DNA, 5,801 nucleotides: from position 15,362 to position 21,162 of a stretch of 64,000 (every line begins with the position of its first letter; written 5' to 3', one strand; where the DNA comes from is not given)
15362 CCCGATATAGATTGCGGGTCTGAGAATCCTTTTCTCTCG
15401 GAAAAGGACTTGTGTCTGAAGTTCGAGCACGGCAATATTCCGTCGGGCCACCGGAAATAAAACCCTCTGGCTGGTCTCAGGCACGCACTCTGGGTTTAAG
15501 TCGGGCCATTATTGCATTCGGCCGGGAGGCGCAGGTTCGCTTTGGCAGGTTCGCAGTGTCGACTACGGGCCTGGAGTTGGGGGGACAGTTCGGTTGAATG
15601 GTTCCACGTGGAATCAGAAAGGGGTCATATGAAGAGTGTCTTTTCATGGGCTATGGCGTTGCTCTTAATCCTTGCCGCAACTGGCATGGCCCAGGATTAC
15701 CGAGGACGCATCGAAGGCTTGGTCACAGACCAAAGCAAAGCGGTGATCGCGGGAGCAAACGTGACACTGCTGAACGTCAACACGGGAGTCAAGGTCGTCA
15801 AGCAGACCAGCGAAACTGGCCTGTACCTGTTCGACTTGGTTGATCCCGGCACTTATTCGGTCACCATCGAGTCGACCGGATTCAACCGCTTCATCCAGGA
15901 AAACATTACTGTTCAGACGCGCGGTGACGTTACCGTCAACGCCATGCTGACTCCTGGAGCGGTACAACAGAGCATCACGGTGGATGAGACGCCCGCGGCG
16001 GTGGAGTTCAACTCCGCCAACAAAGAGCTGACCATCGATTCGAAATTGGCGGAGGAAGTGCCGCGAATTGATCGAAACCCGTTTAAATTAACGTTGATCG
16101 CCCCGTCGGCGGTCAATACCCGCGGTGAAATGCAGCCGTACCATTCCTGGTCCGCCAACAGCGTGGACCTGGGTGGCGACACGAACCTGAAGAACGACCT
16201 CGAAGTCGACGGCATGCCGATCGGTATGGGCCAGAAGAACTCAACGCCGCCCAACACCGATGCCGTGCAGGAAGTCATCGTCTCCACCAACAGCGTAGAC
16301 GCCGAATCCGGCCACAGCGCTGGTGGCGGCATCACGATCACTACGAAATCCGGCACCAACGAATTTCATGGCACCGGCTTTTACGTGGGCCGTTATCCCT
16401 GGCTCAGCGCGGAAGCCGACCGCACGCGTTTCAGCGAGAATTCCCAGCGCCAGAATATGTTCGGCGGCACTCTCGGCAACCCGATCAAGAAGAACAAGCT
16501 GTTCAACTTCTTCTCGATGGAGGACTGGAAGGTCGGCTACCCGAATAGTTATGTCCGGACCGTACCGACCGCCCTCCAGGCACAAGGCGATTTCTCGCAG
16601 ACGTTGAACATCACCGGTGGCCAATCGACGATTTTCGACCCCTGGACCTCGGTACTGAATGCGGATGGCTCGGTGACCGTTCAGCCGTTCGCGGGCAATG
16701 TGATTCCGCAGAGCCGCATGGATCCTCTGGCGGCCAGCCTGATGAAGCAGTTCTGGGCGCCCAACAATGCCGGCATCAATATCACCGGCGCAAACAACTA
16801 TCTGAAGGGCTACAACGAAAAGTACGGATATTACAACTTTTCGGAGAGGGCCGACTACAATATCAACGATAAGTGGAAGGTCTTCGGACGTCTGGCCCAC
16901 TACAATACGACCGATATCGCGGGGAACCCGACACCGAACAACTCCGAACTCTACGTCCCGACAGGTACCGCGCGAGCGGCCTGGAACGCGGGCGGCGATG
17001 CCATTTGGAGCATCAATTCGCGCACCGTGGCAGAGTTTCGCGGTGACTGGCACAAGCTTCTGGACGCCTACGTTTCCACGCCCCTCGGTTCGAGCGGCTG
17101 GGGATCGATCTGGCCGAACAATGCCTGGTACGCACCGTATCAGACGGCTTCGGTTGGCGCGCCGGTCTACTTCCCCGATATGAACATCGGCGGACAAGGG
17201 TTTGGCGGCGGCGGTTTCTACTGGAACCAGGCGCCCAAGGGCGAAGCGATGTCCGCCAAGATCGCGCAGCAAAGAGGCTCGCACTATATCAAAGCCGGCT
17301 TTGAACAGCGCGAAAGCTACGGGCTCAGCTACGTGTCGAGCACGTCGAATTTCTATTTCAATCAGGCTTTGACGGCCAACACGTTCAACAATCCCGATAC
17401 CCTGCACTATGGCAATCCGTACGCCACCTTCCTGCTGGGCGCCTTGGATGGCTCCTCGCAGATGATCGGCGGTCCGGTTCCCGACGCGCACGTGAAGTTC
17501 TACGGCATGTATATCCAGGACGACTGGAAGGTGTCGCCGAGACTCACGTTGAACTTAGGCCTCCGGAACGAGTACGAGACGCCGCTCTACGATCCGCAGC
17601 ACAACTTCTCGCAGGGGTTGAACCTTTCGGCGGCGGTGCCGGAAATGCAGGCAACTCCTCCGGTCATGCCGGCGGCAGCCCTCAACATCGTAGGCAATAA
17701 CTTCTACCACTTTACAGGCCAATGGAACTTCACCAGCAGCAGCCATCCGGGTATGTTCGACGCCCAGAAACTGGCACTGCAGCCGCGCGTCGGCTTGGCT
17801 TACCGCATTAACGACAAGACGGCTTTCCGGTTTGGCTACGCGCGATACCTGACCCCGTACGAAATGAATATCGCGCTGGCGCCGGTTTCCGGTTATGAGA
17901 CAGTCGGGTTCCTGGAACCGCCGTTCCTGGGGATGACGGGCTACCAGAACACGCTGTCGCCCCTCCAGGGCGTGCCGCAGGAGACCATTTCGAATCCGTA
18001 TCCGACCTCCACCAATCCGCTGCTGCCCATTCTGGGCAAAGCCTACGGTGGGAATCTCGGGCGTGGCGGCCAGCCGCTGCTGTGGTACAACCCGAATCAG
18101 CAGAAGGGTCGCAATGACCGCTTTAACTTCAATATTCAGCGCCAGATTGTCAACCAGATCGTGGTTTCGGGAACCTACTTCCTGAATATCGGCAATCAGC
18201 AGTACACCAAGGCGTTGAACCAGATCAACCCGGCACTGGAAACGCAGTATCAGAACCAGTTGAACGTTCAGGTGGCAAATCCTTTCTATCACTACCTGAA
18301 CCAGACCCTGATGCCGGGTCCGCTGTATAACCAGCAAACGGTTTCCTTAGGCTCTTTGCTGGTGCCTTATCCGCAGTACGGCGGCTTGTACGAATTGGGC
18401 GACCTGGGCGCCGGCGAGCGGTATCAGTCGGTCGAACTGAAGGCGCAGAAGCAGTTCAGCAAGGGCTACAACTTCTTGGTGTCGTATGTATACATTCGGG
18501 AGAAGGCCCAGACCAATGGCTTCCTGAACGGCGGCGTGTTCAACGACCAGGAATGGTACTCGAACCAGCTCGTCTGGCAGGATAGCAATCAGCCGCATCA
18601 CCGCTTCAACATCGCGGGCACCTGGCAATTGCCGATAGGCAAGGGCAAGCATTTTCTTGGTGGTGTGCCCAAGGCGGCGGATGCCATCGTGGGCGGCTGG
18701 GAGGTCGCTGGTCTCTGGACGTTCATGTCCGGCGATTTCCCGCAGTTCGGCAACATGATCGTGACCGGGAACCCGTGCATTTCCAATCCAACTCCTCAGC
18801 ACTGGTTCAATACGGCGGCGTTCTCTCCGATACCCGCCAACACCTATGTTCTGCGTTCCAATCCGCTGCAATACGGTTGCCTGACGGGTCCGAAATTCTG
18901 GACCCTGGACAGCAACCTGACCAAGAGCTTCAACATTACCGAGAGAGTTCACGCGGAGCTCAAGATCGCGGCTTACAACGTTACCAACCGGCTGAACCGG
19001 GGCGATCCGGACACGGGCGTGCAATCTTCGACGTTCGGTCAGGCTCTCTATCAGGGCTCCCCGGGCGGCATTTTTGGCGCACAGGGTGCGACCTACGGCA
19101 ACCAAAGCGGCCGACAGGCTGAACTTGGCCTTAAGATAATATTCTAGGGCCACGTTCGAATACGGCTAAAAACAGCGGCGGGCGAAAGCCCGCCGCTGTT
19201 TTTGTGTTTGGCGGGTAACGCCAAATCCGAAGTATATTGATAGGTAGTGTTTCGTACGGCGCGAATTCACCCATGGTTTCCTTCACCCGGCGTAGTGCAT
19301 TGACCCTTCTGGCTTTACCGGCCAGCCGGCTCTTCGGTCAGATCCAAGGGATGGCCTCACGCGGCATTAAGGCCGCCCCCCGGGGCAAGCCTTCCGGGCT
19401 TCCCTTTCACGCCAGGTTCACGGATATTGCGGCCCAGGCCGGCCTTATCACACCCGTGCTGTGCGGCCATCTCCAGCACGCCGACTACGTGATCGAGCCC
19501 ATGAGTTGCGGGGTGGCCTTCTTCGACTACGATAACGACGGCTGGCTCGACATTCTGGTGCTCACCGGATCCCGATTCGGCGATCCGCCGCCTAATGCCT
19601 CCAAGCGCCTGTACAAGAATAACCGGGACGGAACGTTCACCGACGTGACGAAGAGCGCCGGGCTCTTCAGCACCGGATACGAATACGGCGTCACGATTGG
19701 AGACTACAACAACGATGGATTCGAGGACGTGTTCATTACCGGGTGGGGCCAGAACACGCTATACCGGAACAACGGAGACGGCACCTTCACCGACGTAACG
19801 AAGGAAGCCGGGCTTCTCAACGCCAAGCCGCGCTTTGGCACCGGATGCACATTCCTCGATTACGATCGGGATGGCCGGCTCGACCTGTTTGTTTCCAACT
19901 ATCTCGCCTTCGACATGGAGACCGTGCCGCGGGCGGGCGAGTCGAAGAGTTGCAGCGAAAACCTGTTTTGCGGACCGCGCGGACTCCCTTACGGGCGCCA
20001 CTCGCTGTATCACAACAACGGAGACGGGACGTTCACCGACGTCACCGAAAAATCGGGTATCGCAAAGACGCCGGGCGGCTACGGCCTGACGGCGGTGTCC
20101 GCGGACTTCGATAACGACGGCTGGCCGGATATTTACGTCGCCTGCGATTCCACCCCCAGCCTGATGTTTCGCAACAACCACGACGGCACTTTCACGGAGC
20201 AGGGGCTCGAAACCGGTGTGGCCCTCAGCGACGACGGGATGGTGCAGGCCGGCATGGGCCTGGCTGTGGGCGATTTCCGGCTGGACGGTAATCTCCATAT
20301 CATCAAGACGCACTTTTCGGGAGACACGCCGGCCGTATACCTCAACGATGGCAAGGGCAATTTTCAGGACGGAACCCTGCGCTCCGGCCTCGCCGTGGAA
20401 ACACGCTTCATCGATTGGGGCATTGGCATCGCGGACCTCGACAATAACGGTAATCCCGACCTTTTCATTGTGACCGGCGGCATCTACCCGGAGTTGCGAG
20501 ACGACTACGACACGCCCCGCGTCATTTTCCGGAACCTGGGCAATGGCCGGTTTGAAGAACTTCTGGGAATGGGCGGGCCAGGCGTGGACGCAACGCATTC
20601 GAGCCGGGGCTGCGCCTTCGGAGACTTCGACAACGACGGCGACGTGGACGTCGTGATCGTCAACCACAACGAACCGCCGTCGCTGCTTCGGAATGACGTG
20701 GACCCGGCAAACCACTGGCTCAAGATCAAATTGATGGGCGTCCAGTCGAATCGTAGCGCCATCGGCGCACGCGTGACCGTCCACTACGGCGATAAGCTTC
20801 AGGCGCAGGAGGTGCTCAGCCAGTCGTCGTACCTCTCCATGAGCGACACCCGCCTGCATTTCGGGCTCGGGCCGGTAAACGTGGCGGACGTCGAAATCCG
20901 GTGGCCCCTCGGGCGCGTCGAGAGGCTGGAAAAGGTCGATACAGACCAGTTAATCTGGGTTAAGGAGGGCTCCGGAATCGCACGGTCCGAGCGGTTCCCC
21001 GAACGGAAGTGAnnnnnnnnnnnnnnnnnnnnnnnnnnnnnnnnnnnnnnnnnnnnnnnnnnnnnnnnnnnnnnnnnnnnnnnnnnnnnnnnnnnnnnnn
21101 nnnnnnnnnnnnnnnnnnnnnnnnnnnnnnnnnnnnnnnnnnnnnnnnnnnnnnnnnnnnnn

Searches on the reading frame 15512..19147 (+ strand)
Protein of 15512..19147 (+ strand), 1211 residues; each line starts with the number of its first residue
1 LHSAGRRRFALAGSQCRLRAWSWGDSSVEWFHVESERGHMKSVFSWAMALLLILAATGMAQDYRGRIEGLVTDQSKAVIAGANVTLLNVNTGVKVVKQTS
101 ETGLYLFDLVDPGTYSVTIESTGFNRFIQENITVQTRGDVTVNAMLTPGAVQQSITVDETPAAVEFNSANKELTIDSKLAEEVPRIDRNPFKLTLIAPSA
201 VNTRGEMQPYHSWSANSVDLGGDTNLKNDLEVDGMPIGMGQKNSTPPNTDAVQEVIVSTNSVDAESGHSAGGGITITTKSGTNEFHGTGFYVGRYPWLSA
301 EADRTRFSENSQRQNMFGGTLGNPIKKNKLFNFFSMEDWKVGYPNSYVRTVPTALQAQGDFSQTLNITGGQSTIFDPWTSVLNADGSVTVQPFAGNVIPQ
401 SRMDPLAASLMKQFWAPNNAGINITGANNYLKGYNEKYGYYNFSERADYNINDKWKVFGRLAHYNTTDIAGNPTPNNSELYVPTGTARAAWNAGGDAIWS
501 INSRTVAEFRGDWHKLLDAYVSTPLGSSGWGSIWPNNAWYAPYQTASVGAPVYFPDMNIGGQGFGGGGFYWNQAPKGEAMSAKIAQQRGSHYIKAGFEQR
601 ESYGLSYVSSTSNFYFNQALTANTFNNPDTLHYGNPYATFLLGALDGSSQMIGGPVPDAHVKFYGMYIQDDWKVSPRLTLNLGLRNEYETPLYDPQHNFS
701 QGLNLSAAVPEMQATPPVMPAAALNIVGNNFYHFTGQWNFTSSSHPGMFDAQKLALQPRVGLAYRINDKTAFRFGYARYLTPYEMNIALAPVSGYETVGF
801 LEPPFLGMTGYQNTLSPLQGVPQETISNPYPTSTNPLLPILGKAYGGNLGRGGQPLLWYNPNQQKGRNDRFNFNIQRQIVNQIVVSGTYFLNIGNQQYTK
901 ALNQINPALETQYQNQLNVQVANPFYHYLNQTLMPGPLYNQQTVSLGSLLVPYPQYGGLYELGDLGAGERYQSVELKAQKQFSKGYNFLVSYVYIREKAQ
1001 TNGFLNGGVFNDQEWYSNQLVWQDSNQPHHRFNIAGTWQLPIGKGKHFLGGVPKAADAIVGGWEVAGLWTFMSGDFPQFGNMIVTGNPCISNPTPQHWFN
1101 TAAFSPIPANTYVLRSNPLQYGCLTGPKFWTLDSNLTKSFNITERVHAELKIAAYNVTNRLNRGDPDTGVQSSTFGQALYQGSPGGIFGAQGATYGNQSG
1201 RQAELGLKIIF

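Call 9: search_protein_families(library=pfam, proteins=[window:15512-19147:+], max_evalue=0.001)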
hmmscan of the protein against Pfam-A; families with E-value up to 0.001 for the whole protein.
window:15512-19147:+ (1211 aa): 4 families
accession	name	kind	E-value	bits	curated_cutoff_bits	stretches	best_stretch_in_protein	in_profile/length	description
PF25183.1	OMP_b-brl_4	-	4.9e-136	455.7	30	1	277-1178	1-827/838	Outer membrane beta barrel domain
PF13620.12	CarboxypepD_reg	-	1.4e-16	61.1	32.3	1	67-146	2-81/82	Carboxypeptidase regulatory-like domain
PF17210.9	SdrD_B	-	2.5e-05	24.9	29.7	1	72-137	17-82/112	SdrD B-like domain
PF13715.12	CarbopepD_reg_2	-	0.00033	21.1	32.2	1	67-151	1-81/88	CarboxypepD_reg-like domain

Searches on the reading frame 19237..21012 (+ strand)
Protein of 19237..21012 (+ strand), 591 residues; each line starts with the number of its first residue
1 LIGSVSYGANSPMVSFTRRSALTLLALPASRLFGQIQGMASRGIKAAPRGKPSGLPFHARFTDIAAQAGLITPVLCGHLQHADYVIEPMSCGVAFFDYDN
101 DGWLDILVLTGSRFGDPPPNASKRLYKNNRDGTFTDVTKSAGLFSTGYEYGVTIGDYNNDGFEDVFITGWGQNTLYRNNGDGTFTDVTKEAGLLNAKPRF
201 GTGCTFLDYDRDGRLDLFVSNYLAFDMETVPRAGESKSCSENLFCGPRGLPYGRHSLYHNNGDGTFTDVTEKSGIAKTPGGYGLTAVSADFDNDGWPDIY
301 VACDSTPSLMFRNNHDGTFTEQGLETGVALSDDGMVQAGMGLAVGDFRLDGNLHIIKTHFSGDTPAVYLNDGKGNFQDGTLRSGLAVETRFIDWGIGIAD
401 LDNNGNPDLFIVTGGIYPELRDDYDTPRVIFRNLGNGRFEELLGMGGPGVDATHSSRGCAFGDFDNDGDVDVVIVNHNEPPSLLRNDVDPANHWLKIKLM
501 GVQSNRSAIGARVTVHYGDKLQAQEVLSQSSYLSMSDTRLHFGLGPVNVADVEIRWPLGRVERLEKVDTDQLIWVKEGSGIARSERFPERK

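Call 9: search_protein_families(library=pfam, proteins=[window:19237-21012:+], max_evalue=0.001)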
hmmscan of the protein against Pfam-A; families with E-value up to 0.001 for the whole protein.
window:19237-21012:+ (591 aa): 3 families
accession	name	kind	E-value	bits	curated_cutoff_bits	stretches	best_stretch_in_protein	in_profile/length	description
PF13517.12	FG-GAP_3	-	2.1e-48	163.2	26.9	6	156-219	1-61/61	FG-GAP-like repeat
PF07593.17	UnbV_ASPIC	-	7.7e-20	71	23.4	1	508-573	1-67/68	ASPIC and UnbV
PF01839.29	FG-GAP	-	1.5e-10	41.2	22.1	0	283-302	2-21/37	FG-GAP repeat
